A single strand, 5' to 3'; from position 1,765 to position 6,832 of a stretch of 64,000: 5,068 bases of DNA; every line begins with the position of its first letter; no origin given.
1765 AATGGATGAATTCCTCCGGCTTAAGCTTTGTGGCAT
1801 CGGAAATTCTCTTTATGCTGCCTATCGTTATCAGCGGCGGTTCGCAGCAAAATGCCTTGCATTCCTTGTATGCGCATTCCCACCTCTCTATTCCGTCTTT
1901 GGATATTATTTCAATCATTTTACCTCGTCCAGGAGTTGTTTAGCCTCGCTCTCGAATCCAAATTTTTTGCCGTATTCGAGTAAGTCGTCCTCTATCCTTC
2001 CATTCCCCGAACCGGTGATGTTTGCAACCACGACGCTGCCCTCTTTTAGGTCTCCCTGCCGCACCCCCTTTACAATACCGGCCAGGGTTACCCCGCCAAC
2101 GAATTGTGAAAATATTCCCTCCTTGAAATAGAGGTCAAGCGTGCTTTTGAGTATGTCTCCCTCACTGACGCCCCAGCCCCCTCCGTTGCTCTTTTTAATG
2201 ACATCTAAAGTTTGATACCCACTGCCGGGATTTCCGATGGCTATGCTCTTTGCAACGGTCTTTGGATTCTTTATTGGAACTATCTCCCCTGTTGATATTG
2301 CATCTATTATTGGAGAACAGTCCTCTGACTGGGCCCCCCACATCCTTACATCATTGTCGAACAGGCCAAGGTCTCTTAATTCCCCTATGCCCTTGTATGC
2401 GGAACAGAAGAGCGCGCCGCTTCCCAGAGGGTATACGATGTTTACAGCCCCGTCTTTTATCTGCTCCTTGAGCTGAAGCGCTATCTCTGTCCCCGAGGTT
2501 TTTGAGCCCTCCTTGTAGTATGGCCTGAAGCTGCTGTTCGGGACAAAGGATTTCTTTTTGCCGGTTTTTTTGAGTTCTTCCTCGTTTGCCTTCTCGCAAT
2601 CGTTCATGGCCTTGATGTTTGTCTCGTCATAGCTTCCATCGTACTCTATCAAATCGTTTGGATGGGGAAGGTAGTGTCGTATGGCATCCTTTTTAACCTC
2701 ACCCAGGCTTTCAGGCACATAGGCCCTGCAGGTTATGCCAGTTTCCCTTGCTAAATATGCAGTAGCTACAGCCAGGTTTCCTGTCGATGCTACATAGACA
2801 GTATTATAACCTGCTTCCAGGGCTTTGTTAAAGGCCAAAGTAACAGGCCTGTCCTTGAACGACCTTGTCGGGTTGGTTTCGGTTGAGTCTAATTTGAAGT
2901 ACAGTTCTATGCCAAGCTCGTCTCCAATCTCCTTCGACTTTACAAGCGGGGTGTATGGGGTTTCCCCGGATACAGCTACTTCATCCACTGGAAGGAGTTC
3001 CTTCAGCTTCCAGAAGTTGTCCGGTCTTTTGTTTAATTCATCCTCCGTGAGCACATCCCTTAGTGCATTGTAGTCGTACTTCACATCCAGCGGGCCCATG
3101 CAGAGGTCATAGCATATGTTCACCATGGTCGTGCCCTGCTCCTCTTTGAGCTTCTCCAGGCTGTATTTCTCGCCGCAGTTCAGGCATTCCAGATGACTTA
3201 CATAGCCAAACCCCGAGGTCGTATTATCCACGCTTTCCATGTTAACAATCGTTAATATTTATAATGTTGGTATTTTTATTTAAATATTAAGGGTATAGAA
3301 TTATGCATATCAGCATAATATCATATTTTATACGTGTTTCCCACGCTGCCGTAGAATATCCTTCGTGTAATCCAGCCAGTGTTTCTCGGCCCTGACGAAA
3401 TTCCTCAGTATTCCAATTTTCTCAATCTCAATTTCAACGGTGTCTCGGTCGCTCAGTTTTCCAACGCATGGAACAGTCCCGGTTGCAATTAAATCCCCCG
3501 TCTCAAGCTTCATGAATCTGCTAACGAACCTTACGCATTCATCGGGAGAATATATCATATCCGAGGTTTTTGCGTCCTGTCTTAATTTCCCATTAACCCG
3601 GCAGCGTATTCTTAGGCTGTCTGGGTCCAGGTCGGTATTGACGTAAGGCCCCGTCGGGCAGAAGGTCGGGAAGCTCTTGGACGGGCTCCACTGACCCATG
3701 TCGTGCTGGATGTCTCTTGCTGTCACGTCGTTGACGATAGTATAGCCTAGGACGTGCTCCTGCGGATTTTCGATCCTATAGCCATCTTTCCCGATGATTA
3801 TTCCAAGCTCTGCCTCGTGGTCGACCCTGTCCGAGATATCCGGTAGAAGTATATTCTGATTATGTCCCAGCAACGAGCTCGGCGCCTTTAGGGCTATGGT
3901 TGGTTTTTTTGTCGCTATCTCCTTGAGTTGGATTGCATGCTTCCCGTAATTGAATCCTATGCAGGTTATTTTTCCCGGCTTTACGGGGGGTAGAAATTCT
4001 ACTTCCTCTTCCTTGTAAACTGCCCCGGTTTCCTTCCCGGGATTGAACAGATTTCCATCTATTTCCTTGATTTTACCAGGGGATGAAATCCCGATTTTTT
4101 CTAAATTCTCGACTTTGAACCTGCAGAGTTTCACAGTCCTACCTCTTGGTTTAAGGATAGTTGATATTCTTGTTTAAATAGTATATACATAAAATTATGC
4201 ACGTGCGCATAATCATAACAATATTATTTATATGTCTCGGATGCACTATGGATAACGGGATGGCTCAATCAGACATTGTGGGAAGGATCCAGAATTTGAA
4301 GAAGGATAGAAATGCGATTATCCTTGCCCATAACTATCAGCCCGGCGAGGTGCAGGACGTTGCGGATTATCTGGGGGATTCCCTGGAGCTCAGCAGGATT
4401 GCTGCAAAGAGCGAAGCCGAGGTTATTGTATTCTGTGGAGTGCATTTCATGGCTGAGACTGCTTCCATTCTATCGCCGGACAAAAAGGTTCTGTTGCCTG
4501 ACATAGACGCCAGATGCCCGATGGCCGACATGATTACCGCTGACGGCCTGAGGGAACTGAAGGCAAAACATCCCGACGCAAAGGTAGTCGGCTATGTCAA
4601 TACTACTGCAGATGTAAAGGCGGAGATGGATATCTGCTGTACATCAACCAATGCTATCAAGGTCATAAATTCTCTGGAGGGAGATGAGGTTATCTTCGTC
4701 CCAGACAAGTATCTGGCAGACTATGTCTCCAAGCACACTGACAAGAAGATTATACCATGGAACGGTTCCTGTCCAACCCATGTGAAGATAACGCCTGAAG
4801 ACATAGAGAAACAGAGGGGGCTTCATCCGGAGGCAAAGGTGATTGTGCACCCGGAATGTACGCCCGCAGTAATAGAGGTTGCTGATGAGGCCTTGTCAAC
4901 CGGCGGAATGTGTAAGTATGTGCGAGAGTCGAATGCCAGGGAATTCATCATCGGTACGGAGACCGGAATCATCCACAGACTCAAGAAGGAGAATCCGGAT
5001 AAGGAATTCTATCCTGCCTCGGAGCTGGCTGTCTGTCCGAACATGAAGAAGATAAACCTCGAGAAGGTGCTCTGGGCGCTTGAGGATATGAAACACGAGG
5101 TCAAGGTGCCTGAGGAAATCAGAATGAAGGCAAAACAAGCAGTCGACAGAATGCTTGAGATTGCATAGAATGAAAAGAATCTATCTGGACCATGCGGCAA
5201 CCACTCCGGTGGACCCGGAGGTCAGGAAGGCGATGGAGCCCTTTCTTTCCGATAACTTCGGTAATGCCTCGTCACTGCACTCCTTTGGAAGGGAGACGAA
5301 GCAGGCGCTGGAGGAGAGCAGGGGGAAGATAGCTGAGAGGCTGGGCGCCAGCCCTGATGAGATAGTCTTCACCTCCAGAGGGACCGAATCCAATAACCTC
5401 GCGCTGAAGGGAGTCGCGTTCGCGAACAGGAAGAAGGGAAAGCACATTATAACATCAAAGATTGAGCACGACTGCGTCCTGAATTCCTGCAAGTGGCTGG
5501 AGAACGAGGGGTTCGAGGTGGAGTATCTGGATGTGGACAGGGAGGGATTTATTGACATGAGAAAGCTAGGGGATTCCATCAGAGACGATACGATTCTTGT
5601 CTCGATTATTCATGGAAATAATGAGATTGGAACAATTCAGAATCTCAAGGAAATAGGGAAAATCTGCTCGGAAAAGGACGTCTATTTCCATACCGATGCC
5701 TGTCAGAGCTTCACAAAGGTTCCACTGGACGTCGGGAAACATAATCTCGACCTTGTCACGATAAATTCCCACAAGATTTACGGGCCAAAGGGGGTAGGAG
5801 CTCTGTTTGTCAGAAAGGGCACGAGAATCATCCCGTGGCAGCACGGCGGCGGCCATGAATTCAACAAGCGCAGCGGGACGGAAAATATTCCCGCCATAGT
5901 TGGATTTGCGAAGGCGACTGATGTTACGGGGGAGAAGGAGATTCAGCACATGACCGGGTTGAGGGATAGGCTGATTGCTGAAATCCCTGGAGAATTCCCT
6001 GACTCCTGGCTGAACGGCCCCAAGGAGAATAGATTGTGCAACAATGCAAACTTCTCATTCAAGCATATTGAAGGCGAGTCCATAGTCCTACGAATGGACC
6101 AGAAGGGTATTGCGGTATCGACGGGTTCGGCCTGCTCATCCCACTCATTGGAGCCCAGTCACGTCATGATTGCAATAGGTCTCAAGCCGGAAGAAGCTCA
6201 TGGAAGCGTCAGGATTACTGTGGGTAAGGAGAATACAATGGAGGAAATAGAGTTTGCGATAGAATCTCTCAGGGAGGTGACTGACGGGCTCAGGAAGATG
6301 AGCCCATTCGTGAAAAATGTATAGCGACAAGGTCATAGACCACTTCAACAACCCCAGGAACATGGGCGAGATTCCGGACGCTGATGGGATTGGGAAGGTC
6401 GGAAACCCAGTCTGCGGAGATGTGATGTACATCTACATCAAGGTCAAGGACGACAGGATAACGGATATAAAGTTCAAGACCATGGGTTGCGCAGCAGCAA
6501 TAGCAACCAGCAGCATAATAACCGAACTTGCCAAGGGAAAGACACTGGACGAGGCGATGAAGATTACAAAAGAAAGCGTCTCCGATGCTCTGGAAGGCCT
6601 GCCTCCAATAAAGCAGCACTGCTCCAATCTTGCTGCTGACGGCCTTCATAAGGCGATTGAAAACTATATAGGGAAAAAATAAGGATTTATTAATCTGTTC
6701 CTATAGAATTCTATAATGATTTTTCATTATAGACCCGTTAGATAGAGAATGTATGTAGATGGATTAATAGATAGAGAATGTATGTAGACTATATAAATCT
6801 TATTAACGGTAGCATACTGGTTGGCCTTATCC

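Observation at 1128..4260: Shared palindrome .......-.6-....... positioned 8-9 nt upstream of the TATA box of four sulfur/Fe-S-related transcription units: a candidate regulon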

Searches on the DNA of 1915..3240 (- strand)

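Call 64: search_rna_families(source=L003, start=9400, end=10100, threshold=evalue, max_evalue=1)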
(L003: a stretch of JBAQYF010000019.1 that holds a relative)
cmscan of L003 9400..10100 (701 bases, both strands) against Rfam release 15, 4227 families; matches with E-value up to 1: 4.
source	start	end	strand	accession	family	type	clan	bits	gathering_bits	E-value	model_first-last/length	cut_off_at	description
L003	9654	9985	+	RF01766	cspA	Cis-reg; thermoregulator;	-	26.4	78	7.8e-05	1-428/428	no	cspA thermoregulator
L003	9741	9803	-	RF01475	rli45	Gene; antisense;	-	21.8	60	0.41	1-78/78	no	Listeria snRNA rli45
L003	9897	9991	+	RF01772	rnk_pseudo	Cis-reg; leader;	-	20.3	55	0.68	1-108/108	no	Pseudomonas rnk leader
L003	9761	9809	+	RF02350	psRNA6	Gene; sRNA;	-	12.2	60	0.58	1-333/333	no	Nitrosomonas sRNA psRNA6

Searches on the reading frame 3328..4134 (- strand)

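Call 7: search_protein_families(library=pfam, proteins=[window:3328-4134:-])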
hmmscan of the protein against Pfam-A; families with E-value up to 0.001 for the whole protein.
window:3328-4134:- (268 aa): 2 families
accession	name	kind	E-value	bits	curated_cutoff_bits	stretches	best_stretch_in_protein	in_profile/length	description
PF01557.24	FAA_hydrolase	-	1.4e-59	201.8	23.9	1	55-247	1-213/214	Fumarylacetoacetate (FAA) hydrolase C-terminal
PF10370.14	Rv2993c-like_N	-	3.3e-07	31.5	21.3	1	1-50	1-50/50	Rv2993c-like, N-terminal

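Call 8: search_protein_families(library=ncbifam, proteins=[window:3328-4134:-])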
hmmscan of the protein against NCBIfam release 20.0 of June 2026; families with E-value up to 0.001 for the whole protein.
window:3328-4134:- (268 aa): 7 families
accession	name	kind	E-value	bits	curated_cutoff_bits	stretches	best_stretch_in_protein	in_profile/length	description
TIGR02303.1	HpaG-C-term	equivalog_domain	3.8e-46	157.5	276.4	1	34-250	23-245/245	4-hydroxyphenylacetate degradation bifunctional isomerase/decarboxylase, C-terminal subunit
NF053535.1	DhyDRhmHlse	equivalog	2e-41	142.1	500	1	49-233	66-264/284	2,4-didehydro-3-deoxy-L-rhamnonate hydrolase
NF011750.0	PRK15203.1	equivalog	2.6e-30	105.6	811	1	50-250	219-425/429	4-hydroxyphenylacetate degradation bifunctional isomerase/decarboxylase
NF007967.0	PRK10691.1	equivalog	1e-28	100.2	201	1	54-239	17-211/219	fumarylacetoacetate hydrolase family protein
NF009399.0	PRK12764.1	equivalog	2.1e-27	96.3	444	1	50-239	18-211/501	fumarylacetoacetate hydrolase family protein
TIGR02305.1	HpaG-N-term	equivalog_domain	4.3e-24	85.2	228.65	1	76-246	31-204/205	4-hydroxyphenylacetate degradation bifunctional isomerase/decarboxylase, N-terminal subunit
TIGR01266.1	fum_ac_acetase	equivalog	0.00032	19.7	375.3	0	101-144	194-242/420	fumarylacetoacetase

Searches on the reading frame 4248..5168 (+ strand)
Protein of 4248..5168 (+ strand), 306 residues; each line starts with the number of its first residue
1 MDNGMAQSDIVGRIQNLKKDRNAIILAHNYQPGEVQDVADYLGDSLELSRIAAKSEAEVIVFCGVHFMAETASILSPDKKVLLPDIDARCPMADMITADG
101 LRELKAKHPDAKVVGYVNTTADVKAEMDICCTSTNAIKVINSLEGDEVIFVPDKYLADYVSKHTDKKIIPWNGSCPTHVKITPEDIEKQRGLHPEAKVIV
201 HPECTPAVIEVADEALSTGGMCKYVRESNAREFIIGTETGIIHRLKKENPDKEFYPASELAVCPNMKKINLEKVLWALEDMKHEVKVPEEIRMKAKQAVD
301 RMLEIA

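Call 7: search_protein_families(library=pfam, proteins=[window:4248-5168:+])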
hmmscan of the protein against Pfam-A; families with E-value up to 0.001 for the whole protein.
window:4248-5168:+ (306 aa): 1 family
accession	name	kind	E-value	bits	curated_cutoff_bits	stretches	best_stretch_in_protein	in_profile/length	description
PF02445.21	NadA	-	1.5e-129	431.7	27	1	13-304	2-295/295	Quinolinate synthetase A protein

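Call 8: search_protein_families(library=ncbifam, proteins=[window:4248-5168:+])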
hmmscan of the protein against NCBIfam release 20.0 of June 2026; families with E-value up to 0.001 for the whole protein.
window:4248-5168:+ (306 aa): 4 families
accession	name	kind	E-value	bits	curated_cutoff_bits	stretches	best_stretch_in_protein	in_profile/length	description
NF006878.0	PRK09375.1-2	equivalog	1.9e-133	444.3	294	1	7-305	3-304/306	quinolinate synthase NadA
TIGR00550.1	nadA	equivalog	1.1e-115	386.1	262.9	1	5-306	1-309/309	quinolinate synthase NadA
NF006884.0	PRK09375.2-5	equivalog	3.9e-55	187.3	691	2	21-160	85-245/426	quinolinate synthase NadA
NF006882.0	PRK09375.2-3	equivalog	4.7e-18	65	561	2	22-165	73-234/447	quinolinate synthase NadA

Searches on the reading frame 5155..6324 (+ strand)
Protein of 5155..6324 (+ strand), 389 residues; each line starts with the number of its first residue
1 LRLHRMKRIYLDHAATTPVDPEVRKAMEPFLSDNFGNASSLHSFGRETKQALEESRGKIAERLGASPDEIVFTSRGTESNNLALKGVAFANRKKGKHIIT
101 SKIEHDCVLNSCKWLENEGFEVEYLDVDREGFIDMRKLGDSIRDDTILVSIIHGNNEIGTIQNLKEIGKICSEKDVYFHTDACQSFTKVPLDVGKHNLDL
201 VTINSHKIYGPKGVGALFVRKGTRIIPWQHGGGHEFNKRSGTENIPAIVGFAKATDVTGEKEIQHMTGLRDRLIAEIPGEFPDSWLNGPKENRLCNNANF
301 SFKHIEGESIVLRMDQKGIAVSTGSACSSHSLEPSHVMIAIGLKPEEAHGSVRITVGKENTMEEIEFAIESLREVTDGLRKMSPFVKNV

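Call 7: search_protein_families(library=pfam, proteins=[window:5155-6324:+])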
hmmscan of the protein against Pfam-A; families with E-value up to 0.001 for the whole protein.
window:5155-6324:+ (389 aa): 3 families
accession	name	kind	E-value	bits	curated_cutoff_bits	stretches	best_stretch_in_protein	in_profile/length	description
PF00266.25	Aminotran_5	-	4e-78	263.4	21.5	1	9-366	1-369/371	Aminotransferase class-V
PF01212.27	Beta_elim_lyase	-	5e-07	29.8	27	1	68-184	48-171/288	Beta-eliminating lyase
PF01041.23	DegT_DnrJ_EryC1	-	6.1e-06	26.1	19.8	1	69-186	41-150/360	DegT/DnrJ/EryC1/StrS aminotransferase family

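Call 8: search_protein_families(library=ncbifam, proteins=[window:5155-6324:+])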
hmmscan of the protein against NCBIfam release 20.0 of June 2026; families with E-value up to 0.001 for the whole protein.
window:5155-6324:+ (389 aa): 26 families (the best 25 are shown)
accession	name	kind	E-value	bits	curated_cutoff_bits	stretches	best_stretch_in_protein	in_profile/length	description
TIGR03402.1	FeS_nifS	equivalog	7.1e-151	502.3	530.75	1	9-385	1-379/379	cysteine desulfurase NifS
NF010611.0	PRK14012.1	equivalog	3e-132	441.4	548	1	8-386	6-389/406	IscS subfamily cysteine desulfurase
TIGR02006.1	IscS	equivalog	1.5e-131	439.1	643.2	1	8-385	4-384/402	IscS subfamily cysteine desulfurase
TIGR03235.1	DNA_S_dndA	equivalog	6.7e-117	390.7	480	1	10-355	1-352/353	cysteine desulfurase DndA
TIGR03403.1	nifS_epsilon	equivalog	1.7e-105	353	587.7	1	9-383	1-380/382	NifS family cysteine desulfurase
NF002806.0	PRK02948.1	subfamily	2.1e-98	329.8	304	1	9-377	2-373/381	IscS subfamily cysteine desulfurase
TIGR01979.1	sufS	subfamily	6.2e-49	166.9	475.1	1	4-377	15-400/403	SufS family cysteine desulfurase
TIGR01977.1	am_tr_V_EF2568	hypoth_equivalog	2.2e-45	155.3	377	1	9-375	1-376/376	cysteine desulfurase family protein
NF041166.1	f2_encap_cargo1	exception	1.4e-29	103.7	800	1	7-329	245-588/623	family 2A encapsulin nanocompartment cargo protein cysteine desulfurase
NF040779.1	Sec_lyase_SclA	exception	6.3e-29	101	525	1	9-235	1-229/378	selenocysteine lyase SclA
NF006791.0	PRK09295.1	equivalog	2.1e-26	93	661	1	9-327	25-364/406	cysteine desulfurase SufS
NF008126.0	PRK10874.1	equivalog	3.2e-26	92.4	607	1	7-332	19-363/401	cysteine desulfurase CsdA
TIGR03392.1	FeS_syn_CsdA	equivalog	5.7e-25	88.3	493.6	1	7-330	16-358/398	cysteine desulfurase CsdA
TIGR01976.1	am_tr_V_VC1184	hypoth_equivalog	3.3e-24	85.9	352.35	1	6-223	16-235/401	cysteine desulfurase-like protein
TIGR03812.1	tyr_de_CO2_Arch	equivalog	1.5e-13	50.4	299.4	1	19-184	32-193/375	tyrosine decarboxylase MfnA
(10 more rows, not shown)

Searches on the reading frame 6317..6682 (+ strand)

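Call 7: search_protein_families(library=pfam, proteins=[window:6317-6682:+])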
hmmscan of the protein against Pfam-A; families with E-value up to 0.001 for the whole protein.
window:6317-6682:+ (121 aa): 1 family
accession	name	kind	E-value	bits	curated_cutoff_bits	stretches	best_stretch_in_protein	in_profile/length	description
PF01592.21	NifU_N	-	2.2e-46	157.6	22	1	1-121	1-124/127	NifU-like N terminal domain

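Call 8: search_protein_families(library=ncbifam, proteins=[window:6317-6682:+])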
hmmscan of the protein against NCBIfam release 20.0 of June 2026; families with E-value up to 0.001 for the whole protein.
window:6317-6682:+ (121 aa): 5 families
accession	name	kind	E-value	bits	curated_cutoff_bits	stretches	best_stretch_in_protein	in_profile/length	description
TIGR03419.1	NifU_clost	equivalog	7.6e-60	200.6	187.9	1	2-120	1-119/121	Fe-S cluster assembly scaffold protein NifU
TIGR01999.1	iscU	equivalog_domain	1.3e-40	138.3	192.4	1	2-120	1-122/124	Fe-S cluster assembly scaffold IscU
TIGR02000.1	NifU_proper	equivalog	3.1e-38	131.9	273.3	1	2-120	4-124/290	Fe-S cluster assembly protein NifU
TIGR01994.1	SUF_scaf_2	equivalog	3.9e-23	82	92.5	1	1-86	4-89/137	Fe-S cluster assembly sulfur transfer protein SufU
NF006346.0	PRK08573.1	equivalog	0.00091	18.1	528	0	33-92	185-244/450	bifunctional hydroxymethylpyrimidine kinase/phosphomethylpyrimidine kinase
